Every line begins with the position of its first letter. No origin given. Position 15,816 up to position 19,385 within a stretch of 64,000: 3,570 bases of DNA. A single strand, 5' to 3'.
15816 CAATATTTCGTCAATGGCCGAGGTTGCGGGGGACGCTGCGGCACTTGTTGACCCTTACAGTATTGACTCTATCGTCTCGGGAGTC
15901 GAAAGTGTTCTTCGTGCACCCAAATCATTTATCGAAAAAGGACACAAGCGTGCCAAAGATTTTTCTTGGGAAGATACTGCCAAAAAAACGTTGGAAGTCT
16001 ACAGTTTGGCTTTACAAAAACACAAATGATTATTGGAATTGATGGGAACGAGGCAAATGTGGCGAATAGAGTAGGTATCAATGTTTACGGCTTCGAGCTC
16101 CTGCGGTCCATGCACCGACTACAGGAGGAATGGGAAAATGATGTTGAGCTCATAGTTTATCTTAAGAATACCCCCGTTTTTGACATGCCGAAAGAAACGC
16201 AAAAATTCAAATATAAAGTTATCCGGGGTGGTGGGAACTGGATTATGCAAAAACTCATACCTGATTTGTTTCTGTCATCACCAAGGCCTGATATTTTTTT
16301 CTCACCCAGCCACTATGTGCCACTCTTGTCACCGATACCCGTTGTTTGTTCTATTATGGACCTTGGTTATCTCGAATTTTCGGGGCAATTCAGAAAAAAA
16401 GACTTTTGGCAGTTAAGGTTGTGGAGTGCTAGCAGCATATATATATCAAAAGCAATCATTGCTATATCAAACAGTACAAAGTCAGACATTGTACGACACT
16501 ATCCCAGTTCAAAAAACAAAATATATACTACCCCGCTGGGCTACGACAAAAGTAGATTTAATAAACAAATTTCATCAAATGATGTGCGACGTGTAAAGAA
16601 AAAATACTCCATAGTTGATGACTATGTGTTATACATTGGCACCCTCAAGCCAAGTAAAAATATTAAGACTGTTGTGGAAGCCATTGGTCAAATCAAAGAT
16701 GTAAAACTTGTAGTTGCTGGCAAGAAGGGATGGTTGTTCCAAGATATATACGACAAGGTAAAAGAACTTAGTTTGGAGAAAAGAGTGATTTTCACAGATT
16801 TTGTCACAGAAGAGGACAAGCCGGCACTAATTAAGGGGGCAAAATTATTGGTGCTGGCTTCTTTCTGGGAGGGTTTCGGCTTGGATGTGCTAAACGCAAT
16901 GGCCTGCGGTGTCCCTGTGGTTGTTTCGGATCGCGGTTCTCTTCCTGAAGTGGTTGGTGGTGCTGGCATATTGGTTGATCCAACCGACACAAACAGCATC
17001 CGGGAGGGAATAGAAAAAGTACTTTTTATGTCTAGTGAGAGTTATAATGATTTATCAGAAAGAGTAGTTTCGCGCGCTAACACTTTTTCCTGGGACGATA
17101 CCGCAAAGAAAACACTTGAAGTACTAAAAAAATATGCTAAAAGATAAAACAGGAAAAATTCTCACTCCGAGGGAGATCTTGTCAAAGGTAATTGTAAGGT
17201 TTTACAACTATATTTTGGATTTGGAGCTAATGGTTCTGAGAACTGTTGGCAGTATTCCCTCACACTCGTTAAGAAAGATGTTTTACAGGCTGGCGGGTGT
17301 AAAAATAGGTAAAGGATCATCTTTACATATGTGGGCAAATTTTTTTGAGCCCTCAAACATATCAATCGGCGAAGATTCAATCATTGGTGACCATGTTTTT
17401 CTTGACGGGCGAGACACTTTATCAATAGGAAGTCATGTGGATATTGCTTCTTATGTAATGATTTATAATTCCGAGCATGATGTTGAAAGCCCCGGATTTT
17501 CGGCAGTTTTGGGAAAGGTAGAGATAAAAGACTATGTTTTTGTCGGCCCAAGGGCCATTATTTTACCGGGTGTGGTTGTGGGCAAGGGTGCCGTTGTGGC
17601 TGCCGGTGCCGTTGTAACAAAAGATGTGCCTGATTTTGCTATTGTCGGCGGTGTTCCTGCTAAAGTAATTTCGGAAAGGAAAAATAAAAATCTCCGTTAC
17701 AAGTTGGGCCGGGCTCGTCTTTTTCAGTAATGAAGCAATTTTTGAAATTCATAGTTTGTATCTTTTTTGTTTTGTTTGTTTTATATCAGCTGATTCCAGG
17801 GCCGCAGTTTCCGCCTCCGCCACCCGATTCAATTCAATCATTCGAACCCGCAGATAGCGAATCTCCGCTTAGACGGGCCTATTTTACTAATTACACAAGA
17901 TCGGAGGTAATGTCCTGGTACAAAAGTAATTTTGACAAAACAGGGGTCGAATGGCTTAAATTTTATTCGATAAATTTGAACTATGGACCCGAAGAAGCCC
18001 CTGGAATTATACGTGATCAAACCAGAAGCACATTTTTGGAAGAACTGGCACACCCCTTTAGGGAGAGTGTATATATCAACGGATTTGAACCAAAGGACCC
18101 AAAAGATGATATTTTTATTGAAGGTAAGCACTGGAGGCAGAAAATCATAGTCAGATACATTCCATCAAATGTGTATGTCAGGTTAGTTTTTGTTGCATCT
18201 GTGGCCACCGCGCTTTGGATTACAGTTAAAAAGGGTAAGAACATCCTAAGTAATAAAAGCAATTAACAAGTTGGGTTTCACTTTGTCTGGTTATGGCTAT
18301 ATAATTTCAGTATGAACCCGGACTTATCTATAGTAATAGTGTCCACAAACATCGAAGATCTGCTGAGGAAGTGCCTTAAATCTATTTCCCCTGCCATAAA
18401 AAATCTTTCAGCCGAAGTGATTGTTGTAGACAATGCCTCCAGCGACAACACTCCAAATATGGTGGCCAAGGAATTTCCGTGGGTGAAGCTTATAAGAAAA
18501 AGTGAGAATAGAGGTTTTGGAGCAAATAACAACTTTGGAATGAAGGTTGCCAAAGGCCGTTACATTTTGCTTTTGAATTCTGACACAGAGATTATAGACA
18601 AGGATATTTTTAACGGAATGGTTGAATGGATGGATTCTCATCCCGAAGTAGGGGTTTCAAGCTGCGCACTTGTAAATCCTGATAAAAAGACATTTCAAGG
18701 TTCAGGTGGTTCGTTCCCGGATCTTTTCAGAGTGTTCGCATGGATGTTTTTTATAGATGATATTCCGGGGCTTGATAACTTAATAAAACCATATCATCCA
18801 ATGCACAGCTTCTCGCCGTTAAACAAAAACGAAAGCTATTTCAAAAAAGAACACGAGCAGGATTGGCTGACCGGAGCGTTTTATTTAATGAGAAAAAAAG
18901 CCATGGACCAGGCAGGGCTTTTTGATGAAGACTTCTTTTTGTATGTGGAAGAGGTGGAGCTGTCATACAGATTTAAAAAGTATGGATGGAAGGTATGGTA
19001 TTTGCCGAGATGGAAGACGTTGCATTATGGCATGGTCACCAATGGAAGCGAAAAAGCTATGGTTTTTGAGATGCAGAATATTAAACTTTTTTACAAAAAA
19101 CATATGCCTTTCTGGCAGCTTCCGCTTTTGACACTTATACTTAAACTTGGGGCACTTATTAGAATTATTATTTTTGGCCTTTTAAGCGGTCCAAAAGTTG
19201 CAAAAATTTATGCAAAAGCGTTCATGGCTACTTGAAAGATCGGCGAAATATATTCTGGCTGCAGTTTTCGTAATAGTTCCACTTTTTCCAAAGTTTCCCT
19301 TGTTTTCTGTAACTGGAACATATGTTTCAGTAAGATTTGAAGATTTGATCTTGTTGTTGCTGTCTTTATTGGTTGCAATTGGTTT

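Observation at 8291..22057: Three repeated GT2 to GT-C modules suggest polyprenol-phosphate-sugar-dependent glycosylation on the outer face of the membrane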

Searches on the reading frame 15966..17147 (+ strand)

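Call 3: search_protein_families(library=pfam, proteins=[window:15966-17147:+], max_evalue=0.01)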
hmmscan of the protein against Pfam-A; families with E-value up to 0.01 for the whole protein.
window:15966-17147:+ (393 aa): 4 families
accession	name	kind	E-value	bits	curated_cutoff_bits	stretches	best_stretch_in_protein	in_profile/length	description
PF00534.26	Glycos_transf_1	-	2.1e-33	115.7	26.4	1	218-366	15-168/172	Glycosyl transferases group 1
PF13692.12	Glyco_trans_1_4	-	3.3e-29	102.4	27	1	220-353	3-140/142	Glycosyl transferases group 1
PF20706.3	GT4-conflict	-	1.1e-10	41.5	26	1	221-324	200-314/385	Family 4 Glycosyltransferase in conflict systems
PF13439.12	Glyco_transf_4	-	4.3e-06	27.3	28.5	1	105-197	71-170/170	Glycosyltransferase Family 4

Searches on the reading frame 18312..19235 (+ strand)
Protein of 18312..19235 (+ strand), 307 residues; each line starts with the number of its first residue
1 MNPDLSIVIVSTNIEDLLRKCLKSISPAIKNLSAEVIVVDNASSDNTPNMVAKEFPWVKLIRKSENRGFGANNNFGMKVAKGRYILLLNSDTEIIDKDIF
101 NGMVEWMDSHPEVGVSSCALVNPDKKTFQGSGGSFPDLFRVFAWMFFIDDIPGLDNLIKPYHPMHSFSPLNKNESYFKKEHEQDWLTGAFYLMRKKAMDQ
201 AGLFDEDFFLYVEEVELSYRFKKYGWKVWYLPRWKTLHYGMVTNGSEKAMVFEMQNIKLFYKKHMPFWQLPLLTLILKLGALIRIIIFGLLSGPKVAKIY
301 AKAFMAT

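Call 4: search_protein_families(library=pfam, proteins=[window:18312-19235:+], max_evalue=0.01)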
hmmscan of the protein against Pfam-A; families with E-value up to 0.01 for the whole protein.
window:18312-19235:+ (307 aa): 4 families
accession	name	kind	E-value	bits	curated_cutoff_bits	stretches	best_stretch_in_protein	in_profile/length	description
PF00535.33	Glycos_transf_2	-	9.3e-22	78.2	23.3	1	6-129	1-125/168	Glycosyl transferase family 2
PF13641.12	Glyco_tranf_2_3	-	3.5e-14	53.8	27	1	3-236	1-209/230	Glycosyltransferase like family 2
PF13632.12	Glyco_trans_2_3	-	1e-06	29.1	27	0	186-232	72-117/198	Glycosyl transferase family group 2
PF13712.12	Glyco_tranf_2_5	-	0.0044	17.2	27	0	70-115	42-87/210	Glycosyltransferase like family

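Call 7: search_protein_families(library=ncbifam, proteins=[window:18312-19235:+], max_evalue=0.01)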
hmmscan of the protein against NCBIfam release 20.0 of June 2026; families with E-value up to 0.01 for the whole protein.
window:18312-19235:+ (307 aa): 20 families
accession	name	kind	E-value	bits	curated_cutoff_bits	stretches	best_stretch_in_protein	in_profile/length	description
TIGR03965.1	mycofact_glyco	equivalog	1.5e-15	57.1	280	2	3-94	74-167/467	mycofactocin biosynthesis glycosyltransferase MftF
TIGR03937.1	PgaC_IcaA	equivalog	8.9e-14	51.2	422.3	1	3-115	45-158/407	poly-beta-1,6-N-acetyl-D-glucosamine synthase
NF041875.1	EPS_EpsD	equivalog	5.6e-13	49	370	1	5-95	1-93/325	exopolysaccharide biosynthesis glycosyltransferase EpsD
NF007482.0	PRK10073.1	equivalog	5.8e-12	45.3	423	1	3-118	6-120/334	glycosyltransferase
TIGR04283.1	glyco_like_mftF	equivalog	9e-12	45.1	182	1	5-107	1-97/221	TIGR04283 family arsenosugar biosynthesis glycosyltransferase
TIGR01556.1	rhamnosyltran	subfamily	9.2e-12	44.7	200.55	2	22-115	10-107/281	rhamnosyltransferase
NF038302.1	EPS_HpsE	equivalog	1.2e-11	44.1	300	1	4-118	2-122/307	hormogonium polysaccharide biosynthesis glycosyltransferase HpsE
NF050050.1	ProtGlycPglI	equivalog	1.5e-09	37.7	500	1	3-103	2-105/306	GalNAc(5)-diNAcBac-PP-undecaprenol beta-1,3-glucosyltransferase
TIGR03111.1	glyc2_xrt_Gpos1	hypoth_equivalog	7.1e-09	34.9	363.95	1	3-120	49-169/439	TIGR03111 family XrtG-associated glycosyltransferase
NF047683.1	TeichurnBiosyTuaG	equivalog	2e-08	34.2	400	1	2-107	5-111/252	teichuronic acid biosynthesis protein TuaG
NF038299.1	EPS_HpsN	equivalog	5.9e-07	28.8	425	0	194-265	173-247/317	hormogonium polysaccharide biosynthesis glycosyltransferase HpsN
TIGR04195.1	S_glycosyl_SunS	equivalog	2.9e-06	26.4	350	1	3-93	57-143/421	SunS family peptide S-glycosyltransferase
NF050113.1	gal_furan_GlfT1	equivalog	6.4e-06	25.7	330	1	7-125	3-125/290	galactofuranosyltransferase GlfT1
NF053739.1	GlytfEpsEBac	equivalog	6.8e-06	25.3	450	1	3-130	1-130/265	glycosyltransferase EpsE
TIGR04009.1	wcaE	equivalog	3.1e-05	23.4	369.2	1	6-99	4-99/248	colanic acid biosynthesis glycosyltransferase WcaE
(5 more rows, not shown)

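Call 10: search_solved_structures(query=window:18312-19235:+, max_evalue=1)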
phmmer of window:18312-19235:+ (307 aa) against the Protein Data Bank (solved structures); distinct sequences matched with E-value up to 1: 30.
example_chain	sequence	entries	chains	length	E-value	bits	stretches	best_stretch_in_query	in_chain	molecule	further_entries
6p61_A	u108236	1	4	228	6e-10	42.2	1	3-119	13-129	Glycosyltransferase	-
3bcv_A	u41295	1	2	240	2.5e-09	40.2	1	3-103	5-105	Putative glycosyltransferase protein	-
22ao_A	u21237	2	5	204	6e-08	35.7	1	1-109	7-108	GmaR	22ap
2z87_A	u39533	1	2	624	7.9e-08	35.3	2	3-96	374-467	Chondroitin synthase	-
2z86_A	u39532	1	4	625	8e-08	35.2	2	3-96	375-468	Chondroitin synthase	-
5hea_A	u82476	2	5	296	3.1e-06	30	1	5-129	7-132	Putative glycosyltransferase (GalT1)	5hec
6yv7_B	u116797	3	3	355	1.5e-05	27.8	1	3-122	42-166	Glycosyl transferase, family 2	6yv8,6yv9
6yv7_A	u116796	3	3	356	1.5e-05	27.7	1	3-122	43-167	Glycosyl transferase, family 2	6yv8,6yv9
5tze_C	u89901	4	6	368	0.00013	24.7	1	6-111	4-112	Glycosyl transferase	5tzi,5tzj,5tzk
7msk_A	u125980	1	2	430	0.0002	24.1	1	3-97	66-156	Glyco_trans_2-like domain-containing protein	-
5tz8_A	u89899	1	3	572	0.00029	23.5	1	6-111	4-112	Glycosyl transferase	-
5mlz_A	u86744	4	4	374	0.00047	22.9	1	5-109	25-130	Dolichol monophosphate mannose synthase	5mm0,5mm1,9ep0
8vh7_A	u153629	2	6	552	0.00049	22.8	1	2-92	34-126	Heparosan synthase B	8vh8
8viw_A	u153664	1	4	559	0.00051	22.7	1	2-92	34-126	Heparosan synthase B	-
6s22_A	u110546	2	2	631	0.0066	19.1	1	5-131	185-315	Polypeptide N-acetylgalactosaminyltransferase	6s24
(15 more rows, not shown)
